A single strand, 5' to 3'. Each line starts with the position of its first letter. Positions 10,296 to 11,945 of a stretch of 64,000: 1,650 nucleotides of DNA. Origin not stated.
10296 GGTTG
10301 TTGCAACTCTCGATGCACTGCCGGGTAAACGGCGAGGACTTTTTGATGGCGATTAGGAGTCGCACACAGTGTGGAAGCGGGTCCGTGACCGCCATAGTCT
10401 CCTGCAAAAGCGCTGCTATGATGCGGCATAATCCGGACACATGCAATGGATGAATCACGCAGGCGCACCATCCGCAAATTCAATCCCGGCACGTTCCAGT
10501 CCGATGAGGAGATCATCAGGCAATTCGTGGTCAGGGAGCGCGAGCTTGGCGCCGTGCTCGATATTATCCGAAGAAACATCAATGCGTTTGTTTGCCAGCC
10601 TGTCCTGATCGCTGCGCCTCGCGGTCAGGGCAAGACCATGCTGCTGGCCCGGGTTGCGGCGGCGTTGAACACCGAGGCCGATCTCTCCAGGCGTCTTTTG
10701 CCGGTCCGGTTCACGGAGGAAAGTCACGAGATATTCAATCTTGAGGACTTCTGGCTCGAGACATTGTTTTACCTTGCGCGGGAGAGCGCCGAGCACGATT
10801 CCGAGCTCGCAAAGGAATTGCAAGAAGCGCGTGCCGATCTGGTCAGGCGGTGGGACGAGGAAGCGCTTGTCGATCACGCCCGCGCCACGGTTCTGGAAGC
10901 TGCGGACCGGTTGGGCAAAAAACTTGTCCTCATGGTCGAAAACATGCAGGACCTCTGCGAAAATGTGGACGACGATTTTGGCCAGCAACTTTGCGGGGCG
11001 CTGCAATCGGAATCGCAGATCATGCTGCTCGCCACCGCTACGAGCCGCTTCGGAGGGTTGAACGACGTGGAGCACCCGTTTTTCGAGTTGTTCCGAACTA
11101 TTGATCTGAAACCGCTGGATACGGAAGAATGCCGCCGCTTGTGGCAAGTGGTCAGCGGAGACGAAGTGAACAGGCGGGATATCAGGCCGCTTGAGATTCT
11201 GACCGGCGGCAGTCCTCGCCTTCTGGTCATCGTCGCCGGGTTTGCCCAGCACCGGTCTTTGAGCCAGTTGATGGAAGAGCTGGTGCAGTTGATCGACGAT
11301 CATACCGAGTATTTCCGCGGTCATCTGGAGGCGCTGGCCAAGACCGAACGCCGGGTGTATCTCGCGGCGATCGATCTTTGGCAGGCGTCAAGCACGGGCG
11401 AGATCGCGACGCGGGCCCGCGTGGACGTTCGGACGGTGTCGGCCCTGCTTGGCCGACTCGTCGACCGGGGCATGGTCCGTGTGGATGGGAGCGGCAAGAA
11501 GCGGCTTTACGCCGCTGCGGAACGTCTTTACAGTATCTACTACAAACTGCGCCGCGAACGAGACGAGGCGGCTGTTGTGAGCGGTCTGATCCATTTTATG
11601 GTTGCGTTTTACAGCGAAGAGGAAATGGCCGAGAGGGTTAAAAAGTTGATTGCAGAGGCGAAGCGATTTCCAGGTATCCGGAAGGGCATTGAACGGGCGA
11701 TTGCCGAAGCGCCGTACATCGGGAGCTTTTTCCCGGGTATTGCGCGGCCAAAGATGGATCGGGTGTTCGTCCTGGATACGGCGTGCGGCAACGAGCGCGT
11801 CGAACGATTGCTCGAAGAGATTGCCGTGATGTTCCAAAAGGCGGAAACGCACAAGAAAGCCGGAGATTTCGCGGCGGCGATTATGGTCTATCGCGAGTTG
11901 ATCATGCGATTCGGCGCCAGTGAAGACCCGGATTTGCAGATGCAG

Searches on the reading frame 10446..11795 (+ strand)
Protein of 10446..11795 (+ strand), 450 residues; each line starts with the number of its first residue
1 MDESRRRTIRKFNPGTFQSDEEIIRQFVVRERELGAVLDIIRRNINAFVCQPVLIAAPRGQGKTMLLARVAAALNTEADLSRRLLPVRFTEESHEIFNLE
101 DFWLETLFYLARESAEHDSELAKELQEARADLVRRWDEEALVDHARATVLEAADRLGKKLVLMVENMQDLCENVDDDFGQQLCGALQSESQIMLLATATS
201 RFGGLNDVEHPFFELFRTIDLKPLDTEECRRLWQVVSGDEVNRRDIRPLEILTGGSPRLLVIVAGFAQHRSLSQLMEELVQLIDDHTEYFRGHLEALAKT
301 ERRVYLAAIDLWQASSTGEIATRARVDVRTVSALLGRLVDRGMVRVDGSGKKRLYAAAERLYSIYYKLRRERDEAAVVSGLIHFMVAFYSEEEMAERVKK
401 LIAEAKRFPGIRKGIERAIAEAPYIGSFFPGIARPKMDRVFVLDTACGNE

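Call 12: find_homologous_proteins(query=window:10446-11795:+, max_evalue=0.001)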
Query window:10446-11795:+ (450 aa): 1615 proteins with E <= 0.001 among 8000 candidates; the best 120 are listed.
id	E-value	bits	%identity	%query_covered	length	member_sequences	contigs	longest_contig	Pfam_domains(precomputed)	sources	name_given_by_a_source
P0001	2.2e-209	714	74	100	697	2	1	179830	PF24033.2,PF00515.35,PF13424.13,PF13401.13,PF13428.13,PF13181.13,PF07719.24,PF13174.13,PF13191.13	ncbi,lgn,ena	-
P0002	1.9e-202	691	73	98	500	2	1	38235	PF13401.13,PF13191.13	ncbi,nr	ncbi:MAG: AAA family ATPase, partial [Bacteroidetes bacterium SB0668_bin_1]|nr:AAA family ATPase [Ba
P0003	8.0e-201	686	72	100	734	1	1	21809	PF10602.16,PF09976.16,PF13414.13,PF01037.29,PF24033.2,PF13176.13,PF04048.21,PF13401.13,PF13428.13,PF28600.1,PF13191.13,PF13374.13,PF17874.8,PF00515.35,PF13424.13,PF13432.13,PF13181.13,PF07719.24,PF13174.13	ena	-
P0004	8.1e-199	679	73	96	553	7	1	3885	PF13401.13,PF13191.13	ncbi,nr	ncbi:MAG: ATP-binding protein [Gemmatimonadetes bacterium]|nr:ATP-binding protein [Gemmatimonadota b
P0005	3.2e-198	677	72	100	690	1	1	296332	PF13401.13,PF01637.25,PF13191.13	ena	-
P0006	1.3e-197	675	71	100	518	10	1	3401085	PF13401.13,PF01637.25,PF13191.13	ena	-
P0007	2.2e-197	674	72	97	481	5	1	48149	PF13401.13,PF14516.13,PF13191.13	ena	-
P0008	2.6e-197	674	73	96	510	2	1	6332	PF13401.13,PF01637.25,PF13191.13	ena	-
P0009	2.9e-197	674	71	100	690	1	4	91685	PF13401.13,PF13191.13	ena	-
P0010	5.1e-197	673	72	100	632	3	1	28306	PF13414.13,PF00515.35,PF13424.13,PF13176.13,PF13432.13,PF13401.13,PF13428.13,PF13181.13,PF07719.24,PF13174.13,PF13191.13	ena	-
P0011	1.8e-196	671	71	100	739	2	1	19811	PF17874.8,PF00515.35,PF13424.13,PF13432.13,PF13401.13,PF13428.13,PF13181.13,PF07719.24,PF13174.13,PF13191.13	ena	-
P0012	2.8e-196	671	71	97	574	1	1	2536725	PF14516.13,PF13191.13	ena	-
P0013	3.1e-196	670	71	100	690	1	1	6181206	PF13401.13,PF01637.25,PF13191.13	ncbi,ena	-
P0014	5.8e-196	670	73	95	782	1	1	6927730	PF13414.13,PF13176.13,PF13428.13,PF13191.13,PF17874.8,PF00515.35,PF13424.13,PF14938.13,PF13432.13,PF13181.13,PF07719.24,PF13174.13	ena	-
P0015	6.3e-195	666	71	100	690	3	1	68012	PF13401.13,PF01637.25,PF13191.13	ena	-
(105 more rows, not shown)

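Call 15: find_related_loci(query=A1, collection=genome_contigs, flank=7000)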
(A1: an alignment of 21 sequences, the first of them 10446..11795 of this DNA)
Query A1 (450 aa) in genome_contigs; peptide patterns used: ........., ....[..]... (x = any residue, [..] = any of these).
305 stretches matched a pattern; 293 encode a relative of the query (tblastn E <= 1e-3); the best 80 are kept; 79 distinct loci.
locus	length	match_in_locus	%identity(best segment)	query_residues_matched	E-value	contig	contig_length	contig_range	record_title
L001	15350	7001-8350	84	1-450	0e+0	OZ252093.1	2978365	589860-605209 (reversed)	MAG: Rhodothermales bacterium isolate 6d7e3f05-e9b0-42b1-9b57-d28f79994439 genome assembly, chromosome: 1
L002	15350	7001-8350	84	1-450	0e+0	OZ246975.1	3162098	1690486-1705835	MAG: Rhodothermales bacterium isolate 8fe74e33-5909-4c33-ba6b-a037c2d2266a genome assembly, chromosome: 1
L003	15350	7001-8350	82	1-450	0e+0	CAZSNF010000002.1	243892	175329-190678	MAG TPA_asm: uncultured Rhodothermales bacterium isolate SRP109090_co2_31 genome assembly, contig: NODE_24_length_243892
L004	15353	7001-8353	74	1-450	0e+0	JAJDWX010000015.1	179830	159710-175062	MAG: Rhodothermales bacterium isolate jk18x25bins.61 k141_294700, whole genome shotgun sequence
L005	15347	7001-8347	71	1-450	0e+0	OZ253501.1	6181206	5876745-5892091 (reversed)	MAG: Candidatus Latescibacterota bacterium isolate f485d00f-16df-4488-a4d1-ddfd292eb512 genome assembly, chromosome: 1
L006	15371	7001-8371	68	1-450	0e+0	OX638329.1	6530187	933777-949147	MAG: uncultured Latescibacteria bacterium isolate 03e23b1f-02ed-4bf0-8d8f-a367d3d93791 genome assembly, chromosome: 1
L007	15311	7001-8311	71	1-438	0e+0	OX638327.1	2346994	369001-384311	MAG: uncultured Nitrospirales bacterium isolate 43449e9d-e2e7-4773-83f5-231d95b9b6b0 genome assembly, chromosome: 1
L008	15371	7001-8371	68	1-450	0e+0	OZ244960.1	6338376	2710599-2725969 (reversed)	MAG: Candidatus Latescibacterota bacterium isolate 84ceb019-2832-410a-8319-f59b3e32517b genome assembly, chromosome: 1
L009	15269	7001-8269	73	7-429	0e+0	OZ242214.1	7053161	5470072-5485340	MAG: Candidatus Latescibacterota bacterium isolate f171f34e-caa5-40bf-9919-1f3307ea572d genome assembly, chromosome: 1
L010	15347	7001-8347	69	1-450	0e+0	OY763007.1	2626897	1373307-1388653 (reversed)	MAG: Nitrospirales bacterium isolate d9641d0a-9015-4cc2-bf8e-6a264f466c72 genome assembly, chromosome: 1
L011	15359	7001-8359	68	1-450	0e+0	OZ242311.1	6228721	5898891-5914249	MAG: Candidatus Latescibacterota bacterium isolate bccf755e-c1ee-4055-8c2e-878efcd7d1d4 genome assembly, chromosome: 1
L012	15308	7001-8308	71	5-440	0e+0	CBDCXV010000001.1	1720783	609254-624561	MAG: Candidatus Latescibacterota bacterium isolate a04b77f4-1c6a-4467-bb03-95175eeb39fb genome assembly, contig: contig_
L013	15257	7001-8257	73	1-419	0e+0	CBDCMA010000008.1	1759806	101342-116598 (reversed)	MAG: bacterium isolate 6263ad5f-5925-4d78-8ae4-828cafc75c34 genome assembly, contig: contig_8, whole genome shotgun sequ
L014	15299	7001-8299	70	1-431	0e+0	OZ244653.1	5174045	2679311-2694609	MAG: bacterium isolate 39c32cc5-dc70-4d00-b26d-4165b0e321b9 genome assembly, chromosome: 1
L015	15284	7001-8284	71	1-429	0e+0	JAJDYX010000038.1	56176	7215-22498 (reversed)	MAG: Candidatus Latescibacterota bacterium isolate jk18x34bins.57 k141_27572, whole genome shotgun sequence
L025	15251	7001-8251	70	1-417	0e+0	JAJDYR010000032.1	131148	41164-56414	MAG: bacterium isolate jk18x34bins.43 k141_415822, whole genome shotgun sequence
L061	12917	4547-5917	68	1-450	0e+0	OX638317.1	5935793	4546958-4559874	MAG: uncultured Latescibacteria bacterium isolate cbbe8a84-e08a-4d06-a76e-2eb930d8ff24 genome assembly, chromosome: 1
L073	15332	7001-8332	63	1-440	0e+0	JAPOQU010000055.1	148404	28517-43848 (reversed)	MAG: Gammaproteobacteria bacterium isolate APA_bin_93 c_000000285071, whole genome shotgun sequence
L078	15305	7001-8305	65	4-438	0e+0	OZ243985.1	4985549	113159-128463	MAG: Caldilineaceae bacterium isolate 1a963e88-e386-4f35-86cd-9ea7058ee1bf genome assembly, chromosome: 1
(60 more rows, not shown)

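Call 22: search_protein_families(library=pfam, proteins=[L007:5766-7004:+, L005:12480-13961:+, L025:9278-10351:-, L061:11102-12286:-, L005:35-2404:+, L005:2796-4343:-, L078:9847-10320:+, L073:9778-10422:+], max_evalue=0.01)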
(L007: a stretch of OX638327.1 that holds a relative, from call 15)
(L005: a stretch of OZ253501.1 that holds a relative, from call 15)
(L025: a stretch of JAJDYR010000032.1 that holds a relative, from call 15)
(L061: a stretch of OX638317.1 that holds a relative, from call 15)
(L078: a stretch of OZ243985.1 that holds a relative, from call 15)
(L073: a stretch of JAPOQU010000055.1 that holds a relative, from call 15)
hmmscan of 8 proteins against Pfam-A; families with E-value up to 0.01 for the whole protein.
L007:5766-7004:+ (412 aa): 4 families
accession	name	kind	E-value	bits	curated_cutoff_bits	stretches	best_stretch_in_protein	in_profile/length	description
PF13191.12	AAA_16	-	9.7e-10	39.6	32.6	1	15-152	3-141/167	AAA ATPase domain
PF13401.12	AAA_22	-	4.3e-07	30.7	27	1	30-152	4-93/130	AAA domain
PF01637.24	ATPase_2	-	3.3e-05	24.2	33.2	1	14-65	1-54/225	ATPase domain predominantly from Archaea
PF20703.3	nSTAND1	-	0.0018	18.4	27.1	1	14-252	16-217/379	Novel STAND NTPase 1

L005:12480-13961:+ (493 aa): 9 families
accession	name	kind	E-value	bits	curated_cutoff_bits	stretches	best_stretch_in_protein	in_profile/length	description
PF00158.32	Sigma54_activat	-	1.5e-69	233.5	20.2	1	180-348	1-168/168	Sigma-54 interaction domain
PF00072.30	Response_reg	-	2.6e-30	105.3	30.2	1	35-145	1-111/111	Response regulator receiver domain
PF14532.12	Sigma54_activ_2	-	5.2e-22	79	25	1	181-352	1-138/138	Sigma-54 interaction domain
PF25601.1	AAA_lid_14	-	8.4e-22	77.2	27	1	353-432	1-80/87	AAA+ ATPase lid domain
PF02954.25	HTH_8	-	4.8e-13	49.1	22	1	451-491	2-42/42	Bacterial regulatory protein, Fis family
PF07728.20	AAA_5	-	6e-07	30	22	1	205-324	2-124/139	AAA domain (dynein-related subfamily)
PF00004.35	AAA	-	5.3e-06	27.4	21.2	1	205-324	1-111/131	ATPase family associated with various cellular activities (AAA)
PF01078.27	Mg_chelatase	-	6.7e-06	26.1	20.3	0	264-324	97-159/207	Magnesium chelatase, subunit ChlI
PF13191.12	AAA_16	-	0.0021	19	32.6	1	188-297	10-120/167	AAA ATPase domain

L025:9278-10351:- (357 aa): 1 family
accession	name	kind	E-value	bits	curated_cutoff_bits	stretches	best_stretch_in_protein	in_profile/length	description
PF04166.17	PdxA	-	6.2e-96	321.6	27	1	49-350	2-286/286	Pyridoxal phosphate biosynthetic protein PdxA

L061:11102-12286:- (394 aa): 2 families
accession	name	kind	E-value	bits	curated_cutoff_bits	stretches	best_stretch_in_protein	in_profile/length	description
PF04307.19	YdjM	-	7.3e-28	97.7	29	1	1-163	1-146/176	YdjM inner membrane protein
PF00882.24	Zn_dep_PLPC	-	0.00052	20.4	26.8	1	33-113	27-96/167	Zinc dependent phospholipase C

L005:35-2404:+ (789 aa): 6 families
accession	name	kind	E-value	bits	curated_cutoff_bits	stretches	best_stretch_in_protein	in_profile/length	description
PF02518.31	HATPase_c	-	2.7e-25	89.4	26.4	1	668-782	2-109/111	Histidine kinase-, DNA gyrase B-, and HSP90-like ATPase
PF07494.17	Reg_prop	-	4e-10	39.1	20.4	1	192-214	1-23/24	Two component regulator propeller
PF00512.31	HisKA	-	2.5e-05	24.7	26.9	1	554-620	2-62/66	His Kinase A (phospho-acceptor) domain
PF14501.12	HATPase_c_5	-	9.3e-05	22.7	22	1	673-772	7-94/102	GHKL domain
PF13581.12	HATPase_c_2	-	0.0058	17.1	27.4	0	700-760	54-112/127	Histidine kinase-like ATPase domain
PF07495.19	Y_Y_Y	-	0.0073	16.6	26.6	0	322-378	6-64/65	Y_Y_Y domain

L005:2796-4343:- (515 aa): 3 families
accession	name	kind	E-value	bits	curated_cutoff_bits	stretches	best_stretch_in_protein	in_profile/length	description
PF22612.2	GH113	-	4.8e-16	59.4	27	1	257-495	106-289/289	Glycoside Hydrolase Family 113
PF13547.12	GTA_TIM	-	5.5e-06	26.4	27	1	263-371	3-117/299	GTA TIM-barrel-like domain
PF00404.24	Dockerin_1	-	0.00081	20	22.9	1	32-79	3-51/57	Dockerin type I domain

L078:9847-10320:+ (157 aa): 0 families

L073:9778-10422:+ (214 aa): 8 families
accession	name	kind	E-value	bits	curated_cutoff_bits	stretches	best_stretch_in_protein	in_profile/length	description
PF00625.27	Guanylate_kin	-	4.8e-49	166.9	25.2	1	16-191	3-179/182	Guanylate kinase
PF13238.12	AAA_18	-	0.00053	20.9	29.4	1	18-158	1-122/128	AAA domain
PF13671.12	AAA_33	-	0.0022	18.7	27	0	18-153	2-124/143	AAA domain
PF00005.33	ABC_tran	-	0.003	18.6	25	1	13-97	9-84/137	ABC transporter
PF07931.18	CPT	-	0.0039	17.5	22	1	15-173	1-151/172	Chloramphenicol phosphotransferase-like protein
PF13401.12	AAA_22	-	0.0051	17.6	27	0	14-42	4-32/130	AAA domain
PF13191.12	AAA_16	-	0.0058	17.6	32.6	0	12-41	21-50/167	AAA ATPase domain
PF20703.3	nSTAND1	-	0.0081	16.3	27.1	0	16-36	34-54/379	Novel STAND NTPase 1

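Call 23: search_protein_families(library=padloc, proteins=[L007:5766-7004:+, L007:7001-9469:+], max_evalue=0.01)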
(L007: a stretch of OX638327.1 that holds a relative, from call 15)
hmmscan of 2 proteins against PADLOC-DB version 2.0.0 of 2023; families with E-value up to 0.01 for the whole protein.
L007:5766-7004:+ (412 aa): 4 families
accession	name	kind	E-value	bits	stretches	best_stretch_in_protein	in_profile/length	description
PDLC04140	mad8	-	6e-05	20.7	1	25-101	21-106/314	mads_8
PDLC04234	IetS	-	0.0012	15.1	1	263-310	158-204/656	-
PDLC04789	PDC-S01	-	0.0022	15.1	1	22-58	8-44/375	-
PDLC04787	PDC-S01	-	0.0045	13.9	1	14-57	10-53/412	-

L007:7001-9469:+ (822 aa): 0 families

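Call 36: search_solved_structures(query=A1, max_evalue=1)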
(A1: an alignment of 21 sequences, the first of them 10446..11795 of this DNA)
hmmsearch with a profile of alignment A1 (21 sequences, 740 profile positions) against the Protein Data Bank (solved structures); distinct sequences matched with E-value up to 1: 28.
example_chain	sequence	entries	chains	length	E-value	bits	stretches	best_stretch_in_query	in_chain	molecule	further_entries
7kdt_A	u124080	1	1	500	3.1e-06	29.2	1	475-682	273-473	Mitochondrial import receptor subunit TOM70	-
9pkq_A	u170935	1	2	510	3.2e-06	29.1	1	475-682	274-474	Mitochondrial import receptor subunit TOM70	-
7dhg_C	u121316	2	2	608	5.9e-06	28.3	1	475-682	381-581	Mitochondrial import receptor subunit TOM70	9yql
9yr4_A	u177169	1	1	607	6.2e-06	28.2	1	475-682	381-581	Mitochondrial import receptor subunit TOM70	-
6af0_A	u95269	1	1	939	0.0013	20.5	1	486-614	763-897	Ctr9 protein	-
2fa5_A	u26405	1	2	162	0.0021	19.8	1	299-354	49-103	transcriptional regulator marR/emrR family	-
7kw7_E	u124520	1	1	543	0.0031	19.3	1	426-653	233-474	Stress-induced-phosphoprotein 1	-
9gzg_A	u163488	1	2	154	0.0054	18.5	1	502-602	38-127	Engineered CTPR protein with glutamic acids for conductivity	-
5uj7_C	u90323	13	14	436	0.0061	18.3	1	51-88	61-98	Origin recognition complex subunit 4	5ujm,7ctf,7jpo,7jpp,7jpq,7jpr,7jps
7cte_D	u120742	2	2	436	0.0061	18.3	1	51-88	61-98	Origin recognition complex subunit 4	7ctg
7obi_A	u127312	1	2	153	0.011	17.4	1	490-602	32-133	CTPR-rv4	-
2wqh_A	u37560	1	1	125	0.023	16.4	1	497-610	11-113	CTPR3Y3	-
8fbn_A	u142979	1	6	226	0.026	16.2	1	494-672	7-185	KWOCA_73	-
9qqu_A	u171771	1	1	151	0.056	15.1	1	436-531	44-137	Stress-induced-phosphoprotein 1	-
1elr_A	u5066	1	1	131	0.056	15.1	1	431-536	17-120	TPR2A-DOMAIN OF HOP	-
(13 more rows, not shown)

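Call 48: find_encoding_contigs(protein=P0002, flank=6000, max_places=3)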
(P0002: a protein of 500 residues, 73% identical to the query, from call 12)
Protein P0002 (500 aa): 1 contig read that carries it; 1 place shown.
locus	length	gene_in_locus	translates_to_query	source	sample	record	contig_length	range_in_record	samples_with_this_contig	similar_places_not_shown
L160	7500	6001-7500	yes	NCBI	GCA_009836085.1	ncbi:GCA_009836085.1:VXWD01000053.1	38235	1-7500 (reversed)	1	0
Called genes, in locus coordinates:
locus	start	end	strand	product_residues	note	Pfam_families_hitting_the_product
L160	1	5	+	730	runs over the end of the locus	PF00141:peroxidase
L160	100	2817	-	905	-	PF13620:CarboxypepD_reg, PF13715:CarbopepD_reg_2, PF07715:Plug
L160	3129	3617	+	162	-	PF05163:DinB, PF12867:DinB_2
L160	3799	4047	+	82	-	PF09957:VapB_antitoxin (weak)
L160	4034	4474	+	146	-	PF01850:PIN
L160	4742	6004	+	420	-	PF01637:ATPase_2 (faint), PF13191:AAA_16 (faint), PF13401:AAA_22 (faint)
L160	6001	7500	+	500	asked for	PF13191:AAA_16, PF13401:AAA_22 (weak)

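Call 49: predict_structure(alignment_id=A1)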
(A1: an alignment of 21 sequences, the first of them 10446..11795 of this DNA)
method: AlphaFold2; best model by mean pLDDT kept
length: 450 residues; sequences in the alignment: 21
mean_pLDDT: 62.3   pTM: 0.55
mean pLDDT of the five models: 62.3, 62.1, 57.1, 55.7, 53.9
residues with pLDDT >= 90: 62; 70-90: 104; 50-70: 149; < 50: 135
segments of 3 or more residues with pLDDT < 50: 1-13, 204-209, 265-297, 308-315, 339-372, 377-390, 434-450
pLDDT, mean of each block of 10 residues (from residue 1): 31 57 72 83 83 72 79 91 88 67 90 87 94 89 93 92 79 65 81 83 49 55 68 65 56 56 50 41 34 44 52 47 60 51 38 31 31 45 42 54 57 62 67 43 32
secondary structure, 60 per line:
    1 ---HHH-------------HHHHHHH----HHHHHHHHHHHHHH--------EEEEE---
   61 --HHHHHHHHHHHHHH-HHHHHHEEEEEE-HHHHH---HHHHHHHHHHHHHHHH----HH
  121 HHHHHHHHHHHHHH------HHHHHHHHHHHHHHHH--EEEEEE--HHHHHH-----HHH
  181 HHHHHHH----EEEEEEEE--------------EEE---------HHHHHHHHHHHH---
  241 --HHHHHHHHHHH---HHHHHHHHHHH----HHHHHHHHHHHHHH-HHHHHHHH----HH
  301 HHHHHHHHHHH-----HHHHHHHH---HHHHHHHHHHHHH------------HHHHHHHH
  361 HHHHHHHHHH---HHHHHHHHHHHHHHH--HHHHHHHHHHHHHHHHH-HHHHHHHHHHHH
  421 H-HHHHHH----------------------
elements in order: H20-26 H31-44 E53-57 H63-76 H78-83 E84-89 H91-95 H99-114 H119-134 H141-156 E159-164 H167-172 H178-187 E192-199 E214-216 H226-237 H243-253 H257-267 H272-285 H287-294 H299-311 H317-324 H328-340 H353-370 H374-388 H391-407 H409-421 H423-428

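Call 63: search_protein_families(library=pfam, alignment_id=A4, max_evalue=0.00001)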
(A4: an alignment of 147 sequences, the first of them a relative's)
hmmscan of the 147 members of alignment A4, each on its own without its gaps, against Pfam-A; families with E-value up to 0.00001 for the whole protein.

A. member 1, L001:5792-6376:+ (194 aa): 2 families
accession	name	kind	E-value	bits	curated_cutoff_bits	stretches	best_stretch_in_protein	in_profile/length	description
PF05163.17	DinB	-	7.1e-25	88.3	23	1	39-184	7-151/165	DinB family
PF12867.12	DinB_2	-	2.4e-11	44.6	24.8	1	48-171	6-128/128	DinB superfamily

B. families by the number of members that match (of 147 scanned): 90 families (the first 25 are shown)
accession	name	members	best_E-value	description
PF00158.32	Sigma54_activat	11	1.7e-70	Sigma-54 interaction domain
PF00072.30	Response_reg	11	2.6e-30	Response regulator receiver domain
PF14532.12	Sigma54_activ_2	11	3.6e-22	Sigma-54 interaction domain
PF25601.1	AAA_lid_14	10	8.4e-22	AAA+ ATPase lid domain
PF02954.25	HTH_8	10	6.9e-14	Bacterial regulatory protein, Fis family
PF07728.20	AAA_5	10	1.4e-07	AAA domain (dynein-related subfamily)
PF22612.2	GH113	7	3.7e-17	Glycoside Hydrolase Family 113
PF04166.17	PdxA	6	6.2e-96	Pyridoxal phosphate biosynthetic protein PdxA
PF00004.35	AAA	6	1.7e-06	ATPase family associated with various cellular activities (AAA)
PF05721.19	PhyH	5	2.7e-17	Phytanoyl-CoA dioxygenase (PhyH)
PF13547.12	GTA_TIM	5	9.1e-07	GTA TIM-barrel-like domain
PF18912.6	DZR_2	4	2.8e-11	Double zinc ribbon domain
PF00156.33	Pribosyltran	4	8.1e-09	Phosphoribosyl transferase domain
PF04307.19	YdjM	3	1.4e-29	YdjM inner membrane protein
PF01078.27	Mg_chelatase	3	4.5e-07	Magnesium chelatase, subunit ChlI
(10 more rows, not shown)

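Call 69: search_dna_similar(query=window:10446-11795:+, collection=plasmids, mode=protein, max_rows=10)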
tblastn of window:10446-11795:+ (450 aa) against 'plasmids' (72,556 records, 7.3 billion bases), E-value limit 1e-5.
Records with a match: 9; places in all: 9; records where one place covers at least 80% of the query: 9.
Best place of each record, by identity: <60% 9.
By first word of the organism name: Clostridium 3; Moraxella 3; Agrobacterium 2; Sphingobium 1.
By predicted mobility (MOB-suite, as given by PLSDB): non-mobilizable 4; conjugative 3; mobilizable 2.
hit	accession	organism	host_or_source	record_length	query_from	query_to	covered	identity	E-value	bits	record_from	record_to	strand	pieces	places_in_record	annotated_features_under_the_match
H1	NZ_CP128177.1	Sphingobium baderi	mixed culture,activated sludge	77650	11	408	88%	39.8%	1e-74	261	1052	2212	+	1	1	tetratricopeptide repeat protein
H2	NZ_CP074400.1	Agrobacterium salinitolerans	Cotton,tiaaue sample,root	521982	11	405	88%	39.1%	5e-76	265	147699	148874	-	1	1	ATP-binding protein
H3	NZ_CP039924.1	Agrobacterium tumefaciens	-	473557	11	405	88%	39.1%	5e-76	265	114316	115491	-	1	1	ATP-binding protein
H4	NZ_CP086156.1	Clostridium tagluense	single colony,Lamb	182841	12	395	85%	26.2%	2e-31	135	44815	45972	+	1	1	hypothetical protein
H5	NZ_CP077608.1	Clostridium tagluense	single colony,lamb meat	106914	12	395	85%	25.8%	4e-31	134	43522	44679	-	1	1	hypothetical protein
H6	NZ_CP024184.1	Moraxella osloensis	Homo sapiens,single cell,skin swab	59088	20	395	84%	26.1%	3e-27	122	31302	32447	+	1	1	NACHT domain-containing protein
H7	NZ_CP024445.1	Moraxella osloensis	Homo sapiens,single cell,skin swab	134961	20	395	84%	25.6%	2e-26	120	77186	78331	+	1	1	hypothetical protein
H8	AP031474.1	Moraxella osloensis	Homo sapiens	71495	20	404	86%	24.8%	1e-26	120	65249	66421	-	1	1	hypothetical protein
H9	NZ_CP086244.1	Clostridium estertheticum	single colony,bovine feces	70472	8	398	87%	20.1%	2e-20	102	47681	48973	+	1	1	tetratricopeptide repeat protein | ATP-binding protein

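Call 70: search_dna_similar(query=window:10446-11795:+, collection=phages, mode=protein, max_rows=10)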
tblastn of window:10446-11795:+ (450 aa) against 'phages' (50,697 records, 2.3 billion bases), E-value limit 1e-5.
No match.
